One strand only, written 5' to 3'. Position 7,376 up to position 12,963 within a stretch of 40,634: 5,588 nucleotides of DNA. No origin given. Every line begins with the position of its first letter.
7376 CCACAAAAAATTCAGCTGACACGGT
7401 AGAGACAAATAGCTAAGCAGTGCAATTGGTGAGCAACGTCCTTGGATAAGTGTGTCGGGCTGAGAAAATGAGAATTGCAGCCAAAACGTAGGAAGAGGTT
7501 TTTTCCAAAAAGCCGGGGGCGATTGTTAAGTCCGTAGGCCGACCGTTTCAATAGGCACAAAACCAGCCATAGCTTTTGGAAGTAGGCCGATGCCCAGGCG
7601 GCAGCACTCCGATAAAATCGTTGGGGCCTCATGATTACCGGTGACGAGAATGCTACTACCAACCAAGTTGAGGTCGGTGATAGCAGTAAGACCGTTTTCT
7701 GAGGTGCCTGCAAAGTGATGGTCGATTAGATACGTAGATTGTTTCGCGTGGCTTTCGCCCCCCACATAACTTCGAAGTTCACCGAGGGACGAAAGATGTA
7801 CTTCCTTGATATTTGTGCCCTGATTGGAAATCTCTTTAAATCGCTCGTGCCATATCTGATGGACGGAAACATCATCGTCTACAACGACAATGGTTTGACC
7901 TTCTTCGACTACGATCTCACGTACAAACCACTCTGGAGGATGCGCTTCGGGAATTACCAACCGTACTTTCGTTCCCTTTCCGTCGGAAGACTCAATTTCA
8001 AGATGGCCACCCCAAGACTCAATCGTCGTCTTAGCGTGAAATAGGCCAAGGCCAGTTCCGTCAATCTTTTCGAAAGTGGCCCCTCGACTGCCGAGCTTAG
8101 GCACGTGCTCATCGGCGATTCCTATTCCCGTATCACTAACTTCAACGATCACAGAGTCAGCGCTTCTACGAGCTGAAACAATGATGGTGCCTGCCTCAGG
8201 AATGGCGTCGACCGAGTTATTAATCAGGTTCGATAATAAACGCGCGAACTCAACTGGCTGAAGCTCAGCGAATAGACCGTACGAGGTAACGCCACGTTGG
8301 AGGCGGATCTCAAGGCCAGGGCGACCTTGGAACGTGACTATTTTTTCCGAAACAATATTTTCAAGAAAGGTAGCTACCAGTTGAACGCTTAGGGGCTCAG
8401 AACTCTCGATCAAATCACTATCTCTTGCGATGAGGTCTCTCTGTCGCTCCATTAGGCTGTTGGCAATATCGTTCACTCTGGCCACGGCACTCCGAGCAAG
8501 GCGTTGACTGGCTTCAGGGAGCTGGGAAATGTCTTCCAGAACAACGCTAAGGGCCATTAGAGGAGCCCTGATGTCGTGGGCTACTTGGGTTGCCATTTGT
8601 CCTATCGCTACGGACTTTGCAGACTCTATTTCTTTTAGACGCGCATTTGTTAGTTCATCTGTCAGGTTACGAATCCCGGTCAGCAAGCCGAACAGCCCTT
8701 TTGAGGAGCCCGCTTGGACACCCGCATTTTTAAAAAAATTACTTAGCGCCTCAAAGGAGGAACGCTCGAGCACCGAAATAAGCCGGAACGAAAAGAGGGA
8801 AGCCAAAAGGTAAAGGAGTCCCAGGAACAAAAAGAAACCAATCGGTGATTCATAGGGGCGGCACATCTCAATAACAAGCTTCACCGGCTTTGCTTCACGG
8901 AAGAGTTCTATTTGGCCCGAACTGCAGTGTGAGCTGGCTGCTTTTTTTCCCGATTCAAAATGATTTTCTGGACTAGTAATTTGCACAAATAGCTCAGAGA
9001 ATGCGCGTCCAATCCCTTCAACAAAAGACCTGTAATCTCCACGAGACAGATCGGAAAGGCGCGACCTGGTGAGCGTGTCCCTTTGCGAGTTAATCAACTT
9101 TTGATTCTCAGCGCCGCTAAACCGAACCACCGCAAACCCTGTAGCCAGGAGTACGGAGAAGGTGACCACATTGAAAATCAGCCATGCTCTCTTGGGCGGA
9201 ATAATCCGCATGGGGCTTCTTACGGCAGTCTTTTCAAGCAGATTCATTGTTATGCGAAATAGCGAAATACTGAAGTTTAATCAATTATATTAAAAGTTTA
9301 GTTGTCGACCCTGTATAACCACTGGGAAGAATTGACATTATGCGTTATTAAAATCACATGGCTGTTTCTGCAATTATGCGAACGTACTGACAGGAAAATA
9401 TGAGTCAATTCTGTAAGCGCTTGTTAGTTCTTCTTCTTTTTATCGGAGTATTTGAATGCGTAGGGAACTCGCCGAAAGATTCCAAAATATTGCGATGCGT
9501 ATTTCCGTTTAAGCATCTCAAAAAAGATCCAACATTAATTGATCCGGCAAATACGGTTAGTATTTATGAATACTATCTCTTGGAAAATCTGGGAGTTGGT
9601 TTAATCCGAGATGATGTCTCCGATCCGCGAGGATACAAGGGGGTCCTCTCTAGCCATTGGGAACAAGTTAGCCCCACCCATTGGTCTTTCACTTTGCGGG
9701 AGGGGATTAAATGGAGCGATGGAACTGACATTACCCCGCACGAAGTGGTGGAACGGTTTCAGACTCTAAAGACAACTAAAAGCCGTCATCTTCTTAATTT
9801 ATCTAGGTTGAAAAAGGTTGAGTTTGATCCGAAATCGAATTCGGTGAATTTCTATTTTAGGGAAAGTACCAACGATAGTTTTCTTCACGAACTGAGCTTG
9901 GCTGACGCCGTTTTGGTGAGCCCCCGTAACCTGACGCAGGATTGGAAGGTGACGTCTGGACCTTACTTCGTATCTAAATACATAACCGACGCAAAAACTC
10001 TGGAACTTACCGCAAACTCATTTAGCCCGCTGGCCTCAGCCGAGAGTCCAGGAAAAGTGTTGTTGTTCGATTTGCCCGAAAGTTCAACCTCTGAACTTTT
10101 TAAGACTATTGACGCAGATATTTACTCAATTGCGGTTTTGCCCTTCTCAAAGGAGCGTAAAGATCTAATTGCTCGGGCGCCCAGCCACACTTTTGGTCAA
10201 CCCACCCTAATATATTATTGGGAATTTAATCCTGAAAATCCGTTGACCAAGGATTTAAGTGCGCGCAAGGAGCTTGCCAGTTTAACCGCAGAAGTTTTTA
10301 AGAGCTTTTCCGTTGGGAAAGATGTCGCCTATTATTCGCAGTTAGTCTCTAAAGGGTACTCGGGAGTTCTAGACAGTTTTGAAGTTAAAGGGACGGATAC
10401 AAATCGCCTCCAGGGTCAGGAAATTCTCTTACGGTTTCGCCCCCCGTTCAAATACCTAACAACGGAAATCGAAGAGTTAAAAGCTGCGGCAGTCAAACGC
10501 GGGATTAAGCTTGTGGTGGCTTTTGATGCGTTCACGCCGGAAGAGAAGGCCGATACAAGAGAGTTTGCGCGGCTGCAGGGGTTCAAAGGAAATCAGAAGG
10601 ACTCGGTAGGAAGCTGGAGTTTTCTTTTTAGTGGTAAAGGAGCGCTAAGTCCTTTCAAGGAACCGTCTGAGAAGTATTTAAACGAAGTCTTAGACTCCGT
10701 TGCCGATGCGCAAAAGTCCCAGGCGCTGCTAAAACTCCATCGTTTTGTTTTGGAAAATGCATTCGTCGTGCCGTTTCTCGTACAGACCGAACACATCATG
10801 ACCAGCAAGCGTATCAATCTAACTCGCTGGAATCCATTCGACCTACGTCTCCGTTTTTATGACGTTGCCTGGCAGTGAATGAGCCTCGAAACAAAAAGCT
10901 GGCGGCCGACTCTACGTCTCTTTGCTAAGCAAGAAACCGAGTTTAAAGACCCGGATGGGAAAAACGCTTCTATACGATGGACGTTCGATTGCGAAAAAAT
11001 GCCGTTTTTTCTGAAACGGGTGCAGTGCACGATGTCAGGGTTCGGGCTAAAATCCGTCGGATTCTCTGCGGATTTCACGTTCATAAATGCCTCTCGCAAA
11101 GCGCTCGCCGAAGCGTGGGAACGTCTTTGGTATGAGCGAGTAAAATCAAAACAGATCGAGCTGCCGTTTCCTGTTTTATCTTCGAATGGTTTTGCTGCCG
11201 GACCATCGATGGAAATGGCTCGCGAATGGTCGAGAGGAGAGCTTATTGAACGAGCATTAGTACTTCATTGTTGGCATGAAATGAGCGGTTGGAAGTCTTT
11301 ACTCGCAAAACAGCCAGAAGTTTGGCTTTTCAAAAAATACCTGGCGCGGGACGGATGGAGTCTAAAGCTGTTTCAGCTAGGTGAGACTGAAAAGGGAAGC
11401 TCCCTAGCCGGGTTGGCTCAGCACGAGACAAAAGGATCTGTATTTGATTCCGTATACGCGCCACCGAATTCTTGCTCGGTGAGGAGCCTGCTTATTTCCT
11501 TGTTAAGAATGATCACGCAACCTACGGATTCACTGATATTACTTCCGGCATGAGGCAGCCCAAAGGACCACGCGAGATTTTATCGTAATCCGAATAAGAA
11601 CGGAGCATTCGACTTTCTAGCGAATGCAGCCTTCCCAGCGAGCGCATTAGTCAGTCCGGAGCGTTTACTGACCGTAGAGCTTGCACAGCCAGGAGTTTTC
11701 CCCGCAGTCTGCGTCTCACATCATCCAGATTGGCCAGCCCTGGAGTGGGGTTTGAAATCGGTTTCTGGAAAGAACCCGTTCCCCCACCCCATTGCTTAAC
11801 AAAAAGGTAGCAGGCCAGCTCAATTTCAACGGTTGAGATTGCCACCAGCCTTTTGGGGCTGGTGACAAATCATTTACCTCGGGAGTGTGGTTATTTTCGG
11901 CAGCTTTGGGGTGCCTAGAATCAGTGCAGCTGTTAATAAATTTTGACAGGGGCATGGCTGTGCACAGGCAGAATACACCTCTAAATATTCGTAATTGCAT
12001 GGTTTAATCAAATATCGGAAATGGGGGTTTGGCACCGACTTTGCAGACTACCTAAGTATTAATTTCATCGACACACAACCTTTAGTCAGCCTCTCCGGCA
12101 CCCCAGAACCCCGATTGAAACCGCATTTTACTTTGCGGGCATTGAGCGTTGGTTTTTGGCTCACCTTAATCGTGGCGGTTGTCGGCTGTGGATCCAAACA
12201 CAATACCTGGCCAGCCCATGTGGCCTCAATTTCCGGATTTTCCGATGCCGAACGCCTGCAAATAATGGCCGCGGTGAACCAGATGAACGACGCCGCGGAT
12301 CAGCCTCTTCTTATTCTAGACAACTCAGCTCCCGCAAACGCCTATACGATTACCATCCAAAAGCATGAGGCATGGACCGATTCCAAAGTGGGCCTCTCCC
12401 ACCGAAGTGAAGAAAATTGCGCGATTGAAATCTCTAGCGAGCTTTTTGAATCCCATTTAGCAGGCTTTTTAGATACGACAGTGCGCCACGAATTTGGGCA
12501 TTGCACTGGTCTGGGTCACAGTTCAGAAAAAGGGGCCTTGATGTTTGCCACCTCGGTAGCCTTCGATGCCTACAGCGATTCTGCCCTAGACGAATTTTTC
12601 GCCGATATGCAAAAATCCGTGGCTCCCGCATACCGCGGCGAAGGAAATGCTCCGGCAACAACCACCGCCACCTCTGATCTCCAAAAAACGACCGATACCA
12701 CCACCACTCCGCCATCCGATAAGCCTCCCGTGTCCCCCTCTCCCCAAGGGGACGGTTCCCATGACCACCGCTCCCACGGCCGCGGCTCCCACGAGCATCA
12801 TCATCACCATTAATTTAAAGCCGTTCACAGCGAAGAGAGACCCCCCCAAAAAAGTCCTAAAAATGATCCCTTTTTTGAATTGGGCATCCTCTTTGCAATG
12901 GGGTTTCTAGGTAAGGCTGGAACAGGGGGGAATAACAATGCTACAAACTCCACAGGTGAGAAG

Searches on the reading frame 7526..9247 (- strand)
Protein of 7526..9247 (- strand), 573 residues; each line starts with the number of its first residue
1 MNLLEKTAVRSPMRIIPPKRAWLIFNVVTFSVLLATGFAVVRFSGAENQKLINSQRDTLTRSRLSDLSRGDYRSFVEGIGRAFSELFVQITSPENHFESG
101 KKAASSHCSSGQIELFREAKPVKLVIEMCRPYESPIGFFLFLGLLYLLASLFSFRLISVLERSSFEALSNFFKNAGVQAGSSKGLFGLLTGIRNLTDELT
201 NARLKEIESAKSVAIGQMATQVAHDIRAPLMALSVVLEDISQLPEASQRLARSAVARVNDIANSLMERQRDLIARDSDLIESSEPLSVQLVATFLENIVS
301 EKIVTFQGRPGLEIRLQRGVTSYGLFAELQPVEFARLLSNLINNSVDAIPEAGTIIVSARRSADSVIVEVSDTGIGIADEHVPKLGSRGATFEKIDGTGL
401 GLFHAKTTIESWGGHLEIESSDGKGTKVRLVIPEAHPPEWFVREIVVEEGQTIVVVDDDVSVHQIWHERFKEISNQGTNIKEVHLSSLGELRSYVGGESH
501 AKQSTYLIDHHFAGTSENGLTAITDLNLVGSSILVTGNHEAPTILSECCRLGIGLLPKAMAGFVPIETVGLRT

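Call 31: search_protein_families(library=pfam, proteins=[window:7526-9247:-], max_evalue=0.001)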
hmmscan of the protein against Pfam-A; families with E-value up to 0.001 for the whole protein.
window:7526-9247:- (573 aa): 2 families
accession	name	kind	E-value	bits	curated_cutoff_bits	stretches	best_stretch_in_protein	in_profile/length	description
PF02518.31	HATPase_c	-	4.1e-21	75.9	26.4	1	333-435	5-110/111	Histidine kinase-, DNA gyrase B-, and HSP90-like ATPase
PF14501.12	HATPase_c_5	-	8.4e-05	22.9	22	1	330-424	2-94/102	GHKL domain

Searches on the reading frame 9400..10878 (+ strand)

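Call 31: search_protein_families(library=pfam, proteins=[window:9400-10878:+], max_evalue=0.001)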
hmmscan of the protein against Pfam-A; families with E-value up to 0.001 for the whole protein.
window:9400-10878:+ (492 aa): 1 family
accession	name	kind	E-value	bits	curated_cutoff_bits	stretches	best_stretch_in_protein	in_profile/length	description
PF00496.27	SBP_bac_5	-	2e-13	50.6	32.4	1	83-290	7-220/368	Bacterial extracellular solute-binding proteins, family 5 Middle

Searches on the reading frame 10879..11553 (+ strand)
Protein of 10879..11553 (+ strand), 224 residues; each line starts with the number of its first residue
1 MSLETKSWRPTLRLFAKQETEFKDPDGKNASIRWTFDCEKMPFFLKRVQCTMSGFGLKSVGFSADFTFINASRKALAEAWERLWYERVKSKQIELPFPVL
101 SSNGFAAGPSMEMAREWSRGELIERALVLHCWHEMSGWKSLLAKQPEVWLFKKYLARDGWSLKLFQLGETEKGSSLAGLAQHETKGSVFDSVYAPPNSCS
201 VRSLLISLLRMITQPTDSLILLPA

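Call 31: search_protein_families(library=pfam, proteins=[window:10879-11553:+], max_evalue=0.001)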
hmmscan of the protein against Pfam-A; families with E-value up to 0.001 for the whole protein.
window:10879-11553:+ (224 aa): 1 family
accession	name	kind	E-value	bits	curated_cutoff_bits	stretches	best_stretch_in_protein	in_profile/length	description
PF02624.21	YcaO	-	3.6e-05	23.7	25.7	1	96-166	110-181/325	YcaO cyclodehydratase, ATP-ad Mg2+-binding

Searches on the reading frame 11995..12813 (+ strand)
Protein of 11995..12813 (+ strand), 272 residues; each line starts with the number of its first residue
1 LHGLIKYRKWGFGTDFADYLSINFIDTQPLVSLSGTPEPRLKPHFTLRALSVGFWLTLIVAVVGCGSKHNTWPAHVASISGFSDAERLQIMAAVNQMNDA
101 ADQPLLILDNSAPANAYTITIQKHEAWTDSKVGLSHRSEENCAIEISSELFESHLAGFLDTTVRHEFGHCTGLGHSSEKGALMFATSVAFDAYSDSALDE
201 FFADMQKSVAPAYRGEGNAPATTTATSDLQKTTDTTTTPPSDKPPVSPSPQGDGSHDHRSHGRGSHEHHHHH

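Call 31: search_protein_families(library=pfam, proteins=[window:11995-12813:+], max_evalue=0.001)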
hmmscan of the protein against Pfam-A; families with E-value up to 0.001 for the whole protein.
window:11995-12813:+ (272 aa): 1 family
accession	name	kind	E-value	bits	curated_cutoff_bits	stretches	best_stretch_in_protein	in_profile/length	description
PF00413.30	Peptidase_M10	-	4.7e-06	27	24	1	118-186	87-135/159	Matrixin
